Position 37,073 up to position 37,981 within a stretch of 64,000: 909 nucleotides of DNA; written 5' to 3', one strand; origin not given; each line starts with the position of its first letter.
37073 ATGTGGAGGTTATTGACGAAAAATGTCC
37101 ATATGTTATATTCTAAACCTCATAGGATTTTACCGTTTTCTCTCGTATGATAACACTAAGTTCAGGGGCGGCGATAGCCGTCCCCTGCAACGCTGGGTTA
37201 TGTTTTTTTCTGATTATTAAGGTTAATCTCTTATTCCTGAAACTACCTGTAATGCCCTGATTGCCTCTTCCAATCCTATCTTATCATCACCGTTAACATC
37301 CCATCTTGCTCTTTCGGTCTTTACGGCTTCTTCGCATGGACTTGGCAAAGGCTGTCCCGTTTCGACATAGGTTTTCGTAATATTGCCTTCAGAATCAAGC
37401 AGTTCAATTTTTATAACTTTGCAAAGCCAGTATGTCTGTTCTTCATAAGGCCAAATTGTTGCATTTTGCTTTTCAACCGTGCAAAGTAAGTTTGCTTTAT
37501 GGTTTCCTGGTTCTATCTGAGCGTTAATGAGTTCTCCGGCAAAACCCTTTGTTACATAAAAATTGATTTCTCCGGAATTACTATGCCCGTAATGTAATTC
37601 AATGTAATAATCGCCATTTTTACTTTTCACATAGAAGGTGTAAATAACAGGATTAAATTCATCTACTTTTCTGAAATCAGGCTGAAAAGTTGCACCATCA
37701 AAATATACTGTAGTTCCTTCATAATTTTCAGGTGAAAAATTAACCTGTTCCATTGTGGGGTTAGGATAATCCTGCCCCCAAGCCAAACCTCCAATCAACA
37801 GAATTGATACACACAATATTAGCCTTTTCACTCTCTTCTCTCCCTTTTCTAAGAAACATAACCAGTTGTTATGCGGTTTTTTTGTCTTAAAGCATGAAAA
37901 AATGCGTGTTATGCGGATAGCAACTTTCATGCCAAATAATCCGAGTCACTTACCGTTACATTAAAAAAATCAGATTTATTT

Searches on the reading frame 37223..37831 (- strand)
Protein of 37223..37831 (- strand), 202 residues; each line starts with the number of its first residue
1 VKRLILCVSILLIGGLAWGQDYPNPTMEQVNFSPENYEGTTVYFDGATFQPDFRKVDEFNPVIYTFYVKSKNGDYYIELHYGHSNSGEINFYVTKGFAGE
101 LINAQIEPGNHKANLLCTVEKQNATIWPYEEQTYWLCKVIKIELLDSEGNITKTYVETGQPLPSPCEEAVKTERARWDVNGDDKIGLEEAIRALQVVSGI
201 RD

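Call 82: search_protein_families(library=pfam, proteins=[window:37223-37831:-], max_evalue=0.01)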
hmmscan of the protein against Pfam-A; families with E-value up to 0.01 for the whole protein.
window:37223-37831:- (202 aa): 1 family
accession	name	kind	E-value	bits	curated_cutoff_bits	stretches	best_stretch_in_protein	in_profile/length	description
PF20448.3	DUF6705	-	0.0044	17.3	24.4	1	1-76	1-77/188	Family of unknown function (DUF6705)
